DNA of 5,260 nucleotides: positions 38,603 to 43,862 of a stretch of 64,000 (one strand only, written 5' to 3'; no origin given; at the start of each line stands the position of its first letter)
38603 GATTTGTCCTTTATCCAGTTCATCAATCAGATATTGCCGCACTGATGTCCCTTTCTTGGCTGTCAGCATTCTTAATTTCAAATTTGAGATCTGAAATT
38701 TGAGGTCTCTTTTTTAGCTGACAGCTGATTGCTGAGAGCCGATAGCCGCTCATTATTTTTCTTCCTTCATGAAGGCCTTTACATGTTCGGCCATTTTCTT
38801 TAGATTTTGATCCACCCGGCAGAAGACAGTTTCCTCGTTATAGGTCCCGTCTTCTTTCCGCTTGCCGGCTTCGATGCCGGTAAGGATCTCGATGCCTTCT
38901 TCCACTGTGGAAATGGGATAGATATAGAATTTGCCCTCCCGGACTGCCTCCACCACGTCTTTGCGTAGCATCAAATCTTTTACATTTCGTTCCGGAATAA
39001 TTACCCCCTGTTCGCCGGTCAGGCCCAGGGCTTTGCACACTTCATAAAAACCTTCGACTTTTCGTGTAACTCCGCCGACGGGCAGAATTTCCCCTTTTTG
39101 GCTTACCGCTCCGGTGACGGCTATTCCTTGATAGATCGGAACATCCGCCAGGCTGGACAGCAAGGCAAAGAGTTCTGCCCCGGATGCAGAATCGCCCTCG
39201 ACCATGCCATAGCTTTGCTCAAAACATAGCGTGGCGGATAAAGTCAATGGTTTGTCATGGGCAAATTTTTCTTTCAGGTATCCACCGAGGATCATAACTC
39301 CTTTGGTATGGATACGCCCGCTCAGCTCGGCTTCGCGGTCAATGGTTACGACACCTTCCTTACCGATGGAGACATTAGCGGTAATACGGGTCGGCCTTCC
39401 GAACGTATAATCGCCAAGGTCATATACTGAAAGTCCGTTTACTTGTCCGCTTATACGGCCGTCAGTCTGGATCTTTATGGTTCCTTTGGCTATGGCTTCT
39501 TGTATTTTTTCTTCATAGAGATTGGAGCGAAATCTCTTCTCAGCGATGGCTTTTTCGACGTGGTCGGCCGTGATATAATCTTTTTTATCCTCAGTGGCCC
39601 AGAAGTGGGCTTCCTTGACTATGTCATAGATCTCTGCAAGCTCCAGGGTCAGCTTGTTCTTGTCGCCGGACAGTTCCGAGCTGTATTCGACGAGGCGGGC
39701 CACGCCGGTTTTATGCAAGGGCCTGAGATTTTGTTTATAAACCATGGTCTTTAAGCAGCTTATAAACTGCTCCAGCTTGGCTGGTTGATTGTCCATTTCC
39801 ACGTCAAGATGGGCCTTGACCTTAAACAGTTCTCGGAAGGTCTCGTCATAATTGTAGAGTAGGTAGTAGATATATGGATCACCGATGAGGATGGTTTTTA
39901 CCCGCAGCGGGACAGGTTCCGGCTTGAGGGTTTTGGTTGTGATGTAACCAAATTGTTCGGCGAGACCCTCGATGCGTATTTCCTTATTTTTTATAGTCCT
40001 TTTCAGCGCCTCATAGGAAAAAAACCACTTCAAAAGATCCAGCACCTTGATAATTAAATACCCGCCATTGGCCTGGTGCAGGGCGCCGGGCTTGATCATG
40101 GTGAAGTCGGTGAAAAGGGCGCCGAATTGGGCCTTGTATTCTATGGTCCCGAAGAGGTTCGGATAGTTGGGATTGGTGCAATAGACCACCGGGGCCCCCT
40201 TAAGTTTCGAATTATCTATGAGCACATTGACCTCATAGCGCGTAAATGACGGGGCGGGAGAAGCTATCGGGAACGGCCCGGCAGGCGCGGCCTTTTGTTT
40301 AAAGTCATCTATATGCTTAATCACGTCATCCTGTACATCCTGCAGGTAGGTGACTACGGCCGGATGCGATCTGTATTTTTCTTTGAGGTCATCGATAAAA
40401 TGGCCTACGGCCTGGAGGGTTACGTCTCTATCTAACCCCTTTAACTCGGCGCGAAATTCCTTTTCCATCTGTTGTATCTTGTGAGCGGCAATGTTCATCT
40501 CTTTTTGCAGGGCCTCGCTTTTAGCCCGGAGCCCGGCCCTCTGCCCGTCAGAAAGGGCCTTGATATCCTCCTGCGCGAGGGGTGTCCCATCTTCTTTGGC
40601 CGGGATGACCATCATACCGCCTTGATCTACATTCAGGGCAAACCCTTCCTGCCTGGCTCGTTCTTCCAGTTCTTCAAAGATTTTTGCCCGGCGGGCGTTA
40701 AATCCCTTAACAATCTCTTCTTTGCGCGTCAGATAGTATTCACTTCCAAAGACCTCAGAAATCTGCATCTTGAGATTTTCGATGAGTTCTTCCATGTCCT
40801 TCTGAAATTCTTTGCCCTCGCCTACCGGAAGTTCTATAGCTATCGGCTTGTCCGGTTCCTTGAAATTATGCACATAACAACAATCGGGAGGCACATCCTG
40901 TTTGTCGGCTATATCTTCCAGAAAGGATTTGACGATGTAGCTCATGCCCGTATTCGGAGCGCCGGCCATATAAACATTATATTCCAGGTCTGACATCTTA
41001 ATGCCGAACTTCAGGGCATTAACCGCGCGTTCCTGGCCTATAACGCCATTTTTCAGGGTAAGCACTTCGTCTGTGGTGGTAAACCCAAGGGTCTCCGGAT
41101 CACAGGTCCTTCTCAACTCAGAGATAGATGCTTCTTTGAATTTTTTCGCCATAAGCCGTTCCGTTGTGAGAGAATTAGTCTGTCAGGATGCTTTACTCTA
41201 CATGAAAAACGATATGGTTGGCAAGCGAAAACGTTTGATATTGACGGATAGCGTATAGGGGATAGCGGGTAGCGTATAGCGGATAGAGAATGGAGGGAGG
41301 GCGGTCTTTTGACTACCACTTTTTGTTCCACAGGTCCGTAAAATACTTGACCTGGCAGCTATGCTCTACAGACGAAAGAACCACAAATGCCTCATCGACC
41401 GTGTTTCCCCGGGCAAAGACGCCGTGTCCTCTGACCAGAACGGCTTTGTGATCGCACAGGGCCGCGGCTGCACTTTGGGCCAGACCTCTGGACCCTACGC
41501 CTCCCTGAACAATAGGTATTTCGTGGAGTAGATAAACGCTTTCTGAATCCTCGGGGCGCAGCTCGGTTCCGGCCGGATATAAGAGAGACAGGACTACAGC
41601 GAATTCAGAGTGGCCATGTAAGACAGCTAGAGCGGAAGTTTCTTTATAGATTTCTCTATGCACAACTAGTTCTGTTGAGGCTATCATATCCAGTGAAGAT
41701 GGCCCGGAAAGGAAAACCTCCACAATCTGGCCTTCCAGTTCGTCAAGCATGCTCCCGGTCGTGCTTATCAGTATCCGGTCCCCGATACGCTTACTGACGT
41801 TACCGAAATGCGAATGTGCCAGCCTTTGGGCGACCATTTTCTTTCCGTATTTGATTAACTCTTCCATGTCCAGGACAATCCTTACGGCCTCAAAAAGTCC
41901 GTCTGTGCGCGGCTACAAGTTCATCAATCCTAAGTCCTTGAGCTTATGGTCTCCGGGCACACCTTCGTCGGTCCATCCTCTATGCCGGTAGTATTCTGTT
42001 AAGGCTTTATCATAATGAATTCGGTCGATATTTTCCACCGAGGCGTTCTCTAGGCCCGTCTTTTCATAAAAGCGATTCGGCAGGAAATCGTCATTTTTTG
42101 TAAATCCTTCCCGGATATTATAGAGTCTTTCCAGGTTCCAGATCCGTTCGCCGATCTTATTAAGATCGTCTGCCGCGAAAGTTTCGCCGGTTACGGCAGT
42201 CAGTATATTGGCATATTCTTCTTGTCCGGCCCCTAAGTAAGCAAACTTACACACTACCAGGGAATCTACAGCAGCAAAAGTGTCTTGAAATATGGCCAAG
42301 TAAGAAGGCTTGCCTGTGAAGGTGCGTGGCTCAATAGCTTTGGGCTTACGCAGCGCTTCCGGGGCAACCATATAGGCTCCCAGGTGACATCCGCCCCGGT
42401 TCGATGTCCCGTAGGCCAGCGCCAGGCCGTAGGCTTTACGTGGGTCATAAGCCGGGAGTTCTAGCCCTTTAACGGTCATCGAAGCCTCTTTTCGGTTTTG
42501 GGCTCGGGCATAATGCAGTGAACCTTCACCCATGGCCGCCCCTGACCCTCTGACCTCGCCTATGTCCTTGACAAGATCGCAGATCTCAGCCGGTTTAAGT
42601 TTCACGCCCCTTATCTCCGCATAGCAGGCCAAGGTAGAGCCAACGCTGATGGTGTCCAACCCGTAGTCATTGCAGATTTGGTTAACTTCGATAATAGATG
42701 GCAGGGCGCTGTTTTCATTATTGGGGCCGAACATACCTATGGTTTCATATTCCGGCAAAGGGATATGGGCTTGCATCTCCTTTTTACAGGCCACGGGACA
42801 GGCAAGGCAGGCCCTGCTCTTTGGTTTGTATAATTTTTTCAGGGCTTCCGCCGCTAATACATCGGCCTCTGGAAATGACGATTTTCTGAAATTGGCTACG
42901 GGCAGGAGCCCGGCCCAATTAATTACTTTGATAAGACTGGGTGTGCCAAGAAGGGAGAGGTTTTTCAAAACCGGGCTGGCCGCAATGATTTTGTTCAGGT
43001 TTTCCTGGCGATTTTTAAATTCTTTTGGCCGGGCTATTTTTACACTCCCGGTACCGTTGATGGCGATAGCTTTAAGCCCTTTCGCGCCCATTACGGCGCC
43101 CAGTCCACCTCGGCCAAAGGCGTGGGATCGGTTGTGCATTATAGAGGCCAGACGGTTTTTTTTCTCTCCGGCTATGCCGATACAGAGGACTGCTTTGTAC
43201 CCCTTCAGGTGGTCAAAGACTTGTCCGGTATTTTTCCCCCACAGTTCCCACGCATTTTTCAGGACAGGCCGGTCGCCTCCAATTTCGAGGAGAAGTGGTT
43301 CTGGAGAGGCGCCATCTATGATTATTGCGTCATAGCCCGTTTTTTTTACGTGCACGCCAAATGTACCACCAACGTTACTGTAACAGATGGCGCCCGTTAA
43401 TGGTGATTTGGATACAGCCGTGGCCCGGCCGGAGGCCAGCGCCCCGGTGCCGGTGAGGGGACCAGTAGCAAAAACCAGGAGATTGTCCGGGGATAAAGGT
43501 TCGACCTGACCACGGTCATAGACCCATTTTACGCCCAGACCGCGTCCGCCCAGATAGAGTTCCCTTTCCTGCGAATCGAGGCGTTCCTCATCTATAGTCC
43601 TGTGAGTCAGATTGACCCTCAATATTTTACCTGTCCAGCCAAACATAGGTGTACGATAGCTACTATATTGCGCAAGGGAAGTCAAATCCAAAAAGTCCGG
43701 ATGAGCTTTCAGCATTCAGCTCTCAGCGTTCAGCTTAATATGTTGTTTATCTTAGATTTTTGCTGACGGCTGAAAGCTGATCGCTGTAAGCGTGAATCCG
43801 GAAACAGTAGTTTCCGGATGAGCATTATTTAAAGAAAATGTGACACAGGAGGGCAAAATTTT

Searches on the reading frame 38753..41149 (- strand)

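Call 45: search_protein_families(library=pfam, proteins=[window:38753-41149:-], max_evalue=0.001)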
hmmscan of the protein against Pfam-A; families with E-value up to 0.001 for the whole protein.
window:38753-41149:- (798 aa): 4 families
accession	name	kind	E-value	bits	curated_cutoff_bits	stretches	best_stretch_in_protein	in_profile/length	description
PF13654.12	AAA_32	-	5.6e-54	182.2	21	1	317-449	1-133/133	LonB-like, AAA domain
PF20436.4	LonB_AAA-LID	-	1.1e-23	83.5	22.4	1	477-541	1-65/65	Archaeal LonB, AAA+ ATPase LID domain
PF20437.3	LonC_helical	-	2.5e-18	66.2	24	1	89-122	1-34/34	Lon-like LonC helical domain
PF05362.19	Lon_C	-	3.4e-09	37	21.1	1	651-754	108-200/205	Lon protease (S16) C-terminal proteolytic domain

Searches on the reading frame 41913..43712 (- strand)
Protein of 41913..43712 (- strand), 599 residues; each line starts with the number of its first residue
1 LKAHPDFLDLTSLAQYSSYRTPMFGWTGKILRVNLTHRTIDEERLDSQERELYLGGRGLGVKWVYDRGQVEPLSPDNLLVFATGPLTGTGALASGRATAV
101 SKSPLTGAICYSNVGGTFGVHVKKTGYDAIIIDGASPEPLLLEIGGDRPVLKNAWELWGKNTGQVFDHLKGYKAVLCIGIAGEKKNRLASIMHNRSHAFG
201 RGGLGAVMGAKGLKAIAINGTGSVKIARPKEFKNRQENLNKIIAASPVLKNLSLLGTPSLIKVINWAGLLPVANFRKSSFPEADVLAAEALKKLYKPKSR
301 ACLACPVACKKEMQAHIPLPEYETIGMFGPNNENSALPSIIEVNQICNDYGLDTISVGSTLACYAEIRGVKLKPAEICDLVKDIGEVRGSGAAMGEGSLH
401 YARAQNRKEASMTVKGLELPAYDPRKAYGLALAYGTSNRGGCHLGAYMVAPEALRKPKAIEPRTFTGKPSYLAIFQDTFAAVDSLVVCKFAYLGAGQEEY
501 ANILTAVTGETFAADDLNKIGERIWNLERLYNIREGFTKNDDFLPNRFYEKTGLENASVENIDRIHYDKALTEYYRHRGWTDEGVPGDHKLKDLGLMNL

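Call 45: search_protein_families(library=pfam, proteins=[window:41913-43712:-], max_evalue=0.001)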
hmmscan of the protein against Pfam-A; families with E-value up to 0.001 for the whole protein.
window:41913-43712:- (599 aa): 2 families
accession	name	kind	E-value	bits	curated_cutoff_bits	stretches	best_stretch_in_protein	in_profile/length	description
PF01314.23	AFOR_C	-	4.9e-109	365.4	27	1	237-596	4-385/385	Aldehyde ferredoxin oxidoreductase, domains 2 & 3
PF02730.20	AFOR_N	-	1.1e-67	228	29.8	1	28-221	1-199/199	Aldehyde ferredoxin oxidoreductase, N-terminal domain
